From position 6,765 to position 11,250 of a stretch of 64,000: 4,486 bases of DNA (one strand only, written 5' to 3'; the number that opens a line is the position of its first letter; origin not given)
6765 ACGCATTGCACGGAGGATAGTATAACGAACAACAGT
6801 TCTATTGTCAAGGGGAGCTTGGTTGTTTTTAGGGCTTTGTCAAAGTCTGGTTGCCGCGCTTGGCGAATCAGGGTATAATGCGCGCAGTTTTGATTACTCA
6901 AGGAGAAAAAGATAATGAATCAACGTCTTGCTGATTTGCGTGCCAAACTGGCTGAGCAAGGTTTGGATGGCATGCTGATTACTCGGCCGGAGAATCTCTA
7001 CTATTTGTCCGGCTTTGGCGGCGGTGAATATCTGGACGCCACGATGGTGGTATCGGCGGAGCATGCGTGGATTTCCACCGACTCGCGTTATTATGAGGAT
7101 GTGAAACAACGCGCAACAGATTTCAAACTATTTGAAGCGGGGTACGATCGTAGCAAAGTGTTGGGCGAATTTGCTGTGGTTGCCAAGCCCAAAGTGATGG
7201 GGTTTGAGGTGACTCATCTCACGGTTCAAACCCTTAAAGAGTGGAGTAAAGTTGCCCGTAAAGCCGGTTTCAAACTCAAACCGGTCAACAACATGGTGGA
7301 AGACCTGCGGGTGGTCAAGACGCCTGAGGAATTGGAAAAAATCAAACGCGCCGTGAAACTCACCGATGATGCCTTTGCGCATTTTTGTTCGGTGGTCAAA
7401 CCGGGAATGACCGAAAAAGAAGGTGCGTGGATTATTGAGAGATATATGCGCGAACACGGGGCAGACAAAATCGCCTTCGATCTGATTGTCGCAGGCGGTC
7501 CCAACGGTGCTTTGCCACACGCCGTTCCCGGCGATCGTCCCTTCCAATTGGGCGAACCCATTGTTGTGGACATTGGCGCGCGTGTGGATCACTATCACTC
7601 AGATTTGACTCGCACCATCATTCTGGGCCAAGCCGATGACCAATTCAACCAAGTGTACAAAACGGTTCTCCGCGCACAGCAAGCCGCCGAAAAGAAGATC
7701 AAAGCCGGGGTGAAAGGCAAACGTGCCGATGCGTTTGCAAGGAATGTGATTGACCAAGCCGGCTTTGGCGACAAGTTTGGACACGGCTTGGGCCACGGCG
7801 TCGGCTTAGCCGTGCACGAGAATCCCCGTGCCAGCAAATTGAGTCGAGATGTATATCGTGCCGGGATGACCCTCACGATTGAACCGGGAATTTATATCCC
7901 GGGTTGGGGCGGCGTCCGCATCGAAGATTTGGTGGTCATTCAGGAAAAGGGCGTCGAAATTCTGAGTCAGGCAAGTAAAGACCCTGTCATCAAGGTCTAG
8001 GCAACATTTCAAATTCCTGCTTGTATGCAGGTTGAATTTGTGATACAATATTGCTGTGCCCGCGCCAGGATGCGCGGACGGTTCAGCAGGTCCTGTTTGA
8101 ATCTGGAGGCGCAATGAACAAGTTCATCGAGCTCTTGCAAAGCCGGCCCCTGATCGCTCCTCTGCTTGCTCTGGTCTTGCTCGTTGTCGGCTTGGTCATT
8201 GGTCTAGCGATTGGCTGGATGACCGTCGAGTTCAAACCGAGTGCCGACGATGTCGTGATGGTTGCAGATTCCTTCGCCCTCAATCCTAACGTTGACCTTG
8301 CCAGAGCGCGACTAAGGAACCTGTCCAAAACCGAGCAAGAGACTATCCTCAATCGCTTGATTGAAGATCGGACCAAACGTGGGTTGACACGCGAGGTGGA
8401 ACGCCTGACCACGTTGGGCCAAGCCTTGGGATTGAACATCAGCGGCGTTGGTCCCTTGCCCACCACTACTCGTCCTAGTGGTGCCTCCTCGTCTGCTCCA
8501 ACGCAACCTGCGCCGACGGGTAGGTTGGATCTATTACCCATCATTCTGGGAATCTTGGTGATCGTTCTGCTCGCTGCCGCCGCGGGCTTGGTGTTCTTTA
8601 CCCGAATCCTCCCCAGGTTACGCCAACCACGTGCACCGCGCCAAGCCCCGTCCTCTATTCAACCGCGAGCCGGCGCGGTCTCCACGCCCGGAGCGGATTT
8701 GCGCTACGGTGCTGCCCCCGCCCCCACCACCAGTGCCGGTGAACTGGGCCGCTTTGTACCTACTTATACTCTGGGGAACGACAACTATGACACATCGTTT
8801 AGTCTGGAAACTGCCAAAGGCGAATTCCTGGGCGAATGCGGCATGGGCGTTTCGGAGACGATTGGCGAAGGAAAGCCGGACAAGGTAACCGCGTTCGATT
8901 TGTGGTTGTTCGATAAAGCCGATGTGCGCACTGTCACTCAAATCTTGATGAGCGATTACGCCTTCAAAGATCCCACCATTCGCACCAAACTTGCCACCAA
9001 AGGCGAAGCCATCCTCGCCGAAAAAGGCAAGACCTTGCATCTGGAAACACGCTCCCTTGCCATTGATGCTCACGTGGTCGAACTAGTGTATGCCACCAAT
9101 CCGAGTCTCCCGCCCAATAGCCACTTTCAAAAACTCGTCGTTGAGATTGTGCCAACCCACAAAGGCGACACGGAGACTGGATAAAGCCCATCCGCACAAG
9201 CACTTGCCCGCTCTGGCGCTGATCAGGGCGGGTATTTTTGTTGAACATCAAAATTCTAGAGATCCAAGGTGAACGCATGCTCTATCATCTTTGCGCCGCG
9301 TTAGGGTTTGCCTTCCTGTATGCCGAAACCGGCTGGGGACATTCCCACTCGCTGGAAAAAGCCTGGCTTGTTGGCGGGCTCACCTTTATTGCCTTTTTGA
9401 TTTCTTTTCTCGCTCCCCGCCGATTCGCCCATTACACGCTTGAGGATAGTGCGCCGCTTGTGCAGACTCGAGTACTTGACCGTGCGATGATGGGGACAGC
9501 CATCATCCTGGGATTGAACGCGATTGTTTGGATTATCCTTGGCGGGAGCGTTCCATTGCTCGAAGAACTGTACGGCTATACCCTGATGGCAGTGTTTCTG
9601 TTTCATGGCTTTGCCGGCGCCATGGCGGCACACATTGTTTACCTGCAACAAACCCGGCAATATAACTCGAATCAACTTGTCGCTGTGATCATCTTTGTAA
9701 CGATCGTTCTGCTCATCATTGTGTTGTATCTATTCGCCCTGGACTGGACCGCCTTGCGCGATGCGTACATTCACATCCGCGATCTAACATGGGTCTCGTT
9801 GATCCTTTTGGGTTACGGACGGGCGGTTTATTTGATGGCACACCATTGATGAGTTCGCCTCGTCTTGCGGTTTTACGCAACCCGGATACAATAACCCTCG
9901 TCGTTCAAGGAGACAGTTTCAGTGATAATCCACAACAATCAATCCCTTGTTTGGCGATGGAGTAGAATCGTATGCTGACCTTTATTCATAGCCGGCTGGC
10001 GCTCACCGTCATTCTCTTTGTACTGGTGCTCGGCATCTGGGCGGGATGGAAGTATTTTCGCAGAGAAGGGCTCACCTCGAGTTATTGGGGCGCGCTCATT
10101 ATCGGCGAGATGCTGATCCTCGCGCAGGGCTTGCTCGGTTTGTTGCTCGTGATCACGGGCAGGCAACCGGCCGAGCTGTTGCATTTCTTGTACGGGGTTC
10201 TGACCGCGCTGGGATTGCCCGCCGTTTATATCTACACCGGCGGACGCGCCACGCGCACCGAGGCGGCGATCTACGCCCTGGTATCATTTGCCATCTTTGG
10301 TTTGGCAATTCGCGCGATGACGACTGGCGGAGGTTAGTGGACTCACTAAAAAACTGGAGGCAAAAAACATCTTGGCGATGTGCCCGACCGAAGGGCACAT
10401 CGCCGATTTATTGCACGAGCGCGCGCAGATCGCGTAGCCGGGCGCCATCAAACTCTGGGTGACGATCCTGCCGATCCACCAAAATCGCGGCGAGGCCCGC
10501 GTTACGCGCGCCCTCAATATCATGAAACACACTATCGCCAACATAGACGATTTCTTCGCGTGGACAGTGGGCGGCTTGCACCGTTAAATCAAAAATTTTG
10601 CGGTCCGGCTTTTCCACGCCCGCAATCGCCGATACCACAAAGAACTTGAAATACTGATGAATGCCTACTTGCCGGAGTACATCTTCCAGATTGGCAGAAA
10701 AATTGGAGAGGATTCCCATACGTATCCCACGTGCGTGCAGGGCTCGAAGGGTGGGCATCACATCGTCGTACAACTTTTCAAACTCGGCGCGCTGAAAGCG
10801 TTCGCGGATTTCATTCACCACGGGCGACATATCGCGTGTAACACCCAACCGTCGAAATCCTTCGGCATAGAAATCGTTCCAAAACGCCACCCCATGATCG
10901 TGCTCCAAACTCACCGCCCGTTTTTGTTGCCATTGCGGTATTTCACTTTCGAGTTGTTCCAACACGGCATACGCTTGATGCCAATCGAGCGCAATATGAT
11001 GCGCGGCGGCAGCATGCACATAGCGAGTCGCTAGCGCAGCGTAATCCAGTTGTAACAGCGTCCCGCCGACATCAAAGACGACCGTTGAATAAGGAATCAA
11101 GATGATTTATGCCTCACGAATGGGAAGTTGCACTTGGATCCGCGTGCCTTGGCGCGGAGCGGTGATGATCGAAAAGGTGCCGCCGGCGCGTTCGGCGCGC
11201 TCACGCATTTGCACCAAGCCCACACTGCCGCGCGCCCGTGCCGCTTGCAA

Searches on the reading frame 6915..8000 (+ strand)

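Call 82: search_protein_families(library=pfam, proteins=[window:6915-8000:+], max_evalue=0.00001)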
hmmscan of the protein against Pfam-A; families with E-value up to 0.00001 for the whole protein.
window:6915-8000:+ (361 aa): 2 families
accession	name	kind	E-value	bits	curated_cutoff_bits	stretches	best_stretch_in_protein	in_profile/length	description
PF00557.29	Peptidase_M24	-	2.5e-68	230.4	23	1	141-344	1-208/208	Metallopeptidase family M24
PF01321.24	Creatinase_N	-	1.2e-21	78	22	1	4-134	1-128/128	Creatinase/Prolidase N-terminal domain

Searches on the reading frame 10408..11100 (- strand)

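Call 82: search_protein_families(library=pfam, proteins=[window:10408-11100:-], max_evalue=0.00001)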
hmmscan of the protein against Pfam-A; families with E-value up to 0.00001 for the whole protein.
window:10408-11100:- (230 aa): 4 families
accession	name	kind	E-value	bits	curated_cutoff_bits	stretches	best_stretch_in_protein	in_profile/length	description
PF00702.32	Hydrolase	-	2e-27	97.3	26.4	1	5-202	2-191/191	haloacid dehalogenase-like hydrolase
PF13419.12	HAD_2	-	1e-21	78.3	23.8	1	64-208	31-178/178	Haloacid dehalogenase-like hydrolase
PF13242.12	Hydrolase_like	-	1.1e-10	41.7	22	1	163-210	3-50/75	HAD-hyrolase-like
PF12710.13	HAD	-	7.4e-06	26.9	27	0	7-198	1-188/189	haloacid dehalogenase-like hydrolase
